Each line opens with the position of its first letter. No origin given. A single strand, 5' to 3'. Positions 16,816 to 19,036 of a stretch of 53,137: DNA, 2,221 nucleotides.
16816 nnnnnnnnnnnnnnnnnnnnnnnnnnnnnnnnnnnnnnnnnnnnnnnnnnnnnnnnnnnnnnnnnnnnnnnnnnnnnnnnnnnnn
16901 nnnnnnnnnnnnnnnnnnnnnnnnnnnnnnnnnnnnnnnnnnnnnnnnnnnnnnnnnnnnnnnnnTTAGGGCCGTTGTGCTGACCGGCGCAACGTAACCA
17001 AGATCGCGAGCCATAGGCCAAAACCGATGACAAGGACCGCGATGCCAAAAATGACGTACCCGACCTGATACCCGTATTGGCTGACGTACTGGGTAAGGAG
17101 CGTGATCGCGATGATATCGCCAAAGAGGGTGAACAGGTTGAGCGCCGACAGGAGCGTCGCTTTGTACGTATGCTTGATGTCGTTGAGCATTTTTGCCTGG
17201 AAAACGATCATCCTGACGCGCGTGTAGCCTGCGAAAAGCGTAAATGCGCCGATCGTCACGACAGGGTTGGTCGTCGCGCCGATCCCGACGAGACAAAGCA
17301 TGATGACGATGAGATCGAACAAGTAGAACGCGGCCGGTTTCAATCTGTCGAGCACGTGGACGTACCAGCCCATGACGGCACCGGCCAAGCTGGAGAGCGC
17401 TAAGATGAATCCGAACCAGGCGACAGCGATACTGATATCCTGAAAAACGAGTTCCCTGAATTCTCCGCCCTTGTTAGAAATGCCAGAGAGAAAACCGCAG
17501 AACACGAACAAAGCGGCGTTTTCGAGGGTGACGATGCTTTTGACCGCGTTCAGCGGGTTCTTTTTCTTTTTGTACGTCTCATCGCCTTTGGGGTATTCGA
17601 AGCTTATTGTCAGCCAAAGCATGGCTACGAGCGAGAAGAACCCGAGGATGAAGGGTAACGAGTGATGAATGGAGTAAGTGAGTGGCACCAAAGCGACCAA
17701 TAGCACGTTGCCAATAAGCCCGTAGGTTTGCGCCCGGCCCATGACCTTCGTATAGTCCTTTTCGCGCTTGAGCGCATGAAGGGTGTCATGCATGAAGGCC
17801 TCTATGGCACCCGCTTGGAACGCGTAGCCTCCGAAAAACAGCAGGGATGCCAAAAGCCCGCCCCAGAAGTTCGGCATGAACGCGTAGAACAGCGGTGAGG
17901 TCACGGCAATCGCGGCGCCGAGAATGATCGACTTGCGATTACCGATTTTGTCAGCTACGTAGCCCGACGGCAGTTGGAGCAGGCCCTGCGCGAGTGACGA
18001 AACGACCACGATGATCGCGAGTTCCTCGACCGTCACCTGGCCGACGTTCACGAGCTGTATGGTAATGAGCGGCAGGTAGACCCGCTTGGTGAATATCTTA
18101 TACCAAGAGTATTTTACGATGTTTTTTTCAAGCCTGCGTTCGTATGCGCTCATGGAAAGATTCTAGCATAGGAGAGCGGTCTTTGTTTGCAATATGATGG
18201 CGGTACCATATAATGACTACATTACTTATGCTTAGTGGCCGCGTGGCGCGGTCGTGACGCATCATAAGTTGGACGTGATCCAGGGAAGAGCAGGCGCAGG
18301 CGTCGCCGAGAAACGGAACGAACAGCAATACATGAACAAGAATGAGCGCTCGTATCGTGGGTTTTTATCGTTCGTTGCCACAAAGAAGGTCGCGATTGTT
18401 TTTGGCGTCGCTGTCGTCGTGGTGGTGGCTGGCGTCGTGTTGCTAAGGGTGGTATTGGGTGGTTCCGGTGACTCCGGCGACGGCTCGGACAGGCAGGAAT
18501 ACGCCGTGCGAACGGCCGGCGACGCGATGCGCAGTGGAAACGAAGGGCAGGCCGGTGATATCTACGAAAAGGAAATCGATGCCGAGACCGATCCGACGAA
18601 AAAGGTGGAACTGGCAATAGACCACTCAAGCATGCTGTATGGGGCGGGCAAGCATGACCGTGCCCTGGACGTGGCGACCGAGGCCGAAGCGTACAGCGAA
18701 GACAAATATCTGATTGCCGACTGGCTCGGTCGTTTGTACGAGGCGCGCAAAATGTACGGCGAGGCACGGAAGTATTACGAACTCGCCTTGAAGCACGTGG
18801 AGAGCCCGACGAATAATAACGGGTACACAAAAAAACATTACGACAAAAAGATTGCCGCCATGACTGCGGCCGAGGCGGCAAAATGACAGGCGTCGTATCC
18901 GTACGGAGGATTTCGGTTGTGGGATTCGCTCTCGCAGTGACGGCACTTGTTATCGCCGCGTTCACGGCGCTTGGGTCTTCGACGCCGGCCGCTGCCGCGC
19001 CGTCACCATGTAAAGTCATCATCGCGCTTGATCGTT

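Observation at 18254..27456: Type-IV-pilus-like minor-pilin locus flanked by a vWA protein and an RCC1 beta-propeller: a possible split PilY1-type tip adhesin module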

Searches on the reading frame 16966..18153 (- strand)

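Call 5: search_protein_families(library=pfam, max_evalue=0.001, proteins=[window:16966-18153:-])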
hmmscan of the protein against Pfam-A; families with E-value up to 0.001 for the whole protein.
window:16966-18153:- (395 aa): 1 family
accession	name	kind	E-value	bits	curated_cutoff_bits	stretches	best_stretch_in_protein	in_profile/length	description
PF07690.21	MFS_1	-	2.6e-17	63.2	33.4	1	25-349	14-346/347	Major Facilitator Superfamily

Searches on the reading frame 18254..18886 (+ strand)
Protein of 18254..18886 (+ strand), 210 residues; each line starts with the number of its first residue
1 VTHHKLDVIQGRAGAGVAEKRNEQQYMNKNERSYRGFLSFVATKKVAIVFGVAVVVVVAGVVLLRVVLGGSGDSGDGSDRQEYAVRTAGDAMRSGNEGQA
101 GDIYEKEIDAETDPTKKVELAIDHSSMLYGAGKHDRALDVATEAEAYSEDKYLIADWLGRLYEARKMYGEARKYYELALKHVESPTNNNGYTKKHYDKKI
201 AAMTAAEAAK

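Call 3: search_protein_families(library=pfam, max_evalue=1, proteins=[window:18254-18886:+])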
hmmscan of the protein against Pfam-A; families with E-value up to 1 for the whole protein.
window:18254-18886:+ (210 aa): 10 families
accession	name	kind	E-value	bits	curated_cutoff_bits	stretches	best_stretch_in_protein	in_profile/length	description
PF07719.23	TPR_2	-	2.7e-05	24.4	27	1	157-181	6-30/34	Tetratricopeptide repeat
PF13432.12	TPR_16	-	0.00055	20.8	32.7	1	128-185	7-62/65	Tetratricopeptide repeat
PF13424.12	TPR_12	-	0.0006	20.4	30.1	1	158-182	9-33/77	Tetratricopeptide repeat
PF13176.12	TPR_7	-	0.0018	18.7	27.9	1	158-186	5-33/36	Tetratricopeptide repeat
PF13428.12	TPR_14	-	0.0024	18.9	23.5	1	156-182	5-31/44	Tetratricopeptide repeat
PF00515.34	TPR_1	-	0.0073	16.5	27.8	1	158-181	7-30/34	Tetratricopeptide repeat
PF13181.12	TPR_8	-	0.028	15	25.7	1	157-180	6-29/34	Tetratricopeptide repeat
PF14559.12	TPR_19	-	0.044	14.6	25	1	128-180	1-53/68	Tetratricopeptide repeat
PF25063.1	ARM_TT21_C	-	0.045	14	35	1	127-191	104-168/209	Tetratricopeptide repeat protein 21 C-terminal ARM domain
PF20990.2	DUF2207_C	-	0.096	12.8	33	1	19-63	120-161/247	Predicted membrane protein (DUF2207) C-terminal domain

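Call 59: search_protein_families(library=ncbifam, max_evalue=0.1, proteins=[window:18332-18886:+])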
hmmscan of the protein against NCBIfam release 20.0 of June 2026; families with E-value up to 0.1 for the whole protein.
window:18332-18886:+ (184 aa): 3 families
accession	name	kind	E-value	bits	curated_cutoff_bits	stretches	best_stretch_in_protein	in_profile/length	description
NF051431.1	Rv0361_Cterm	subfamily_domain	0.00035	20.8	37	1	22-74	5-58/140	Rv0361 family membrane protein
TIGR00540.1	TPR_hemY_coli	hypoth_equivalog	0.0026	16.6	142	1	65-159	271-359/385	heme biosynthesis-associated TPR protein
NF053779.1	BT3442_fam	equivalog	0.03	13.1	940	1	106-166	116-182/563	BT3442 family protein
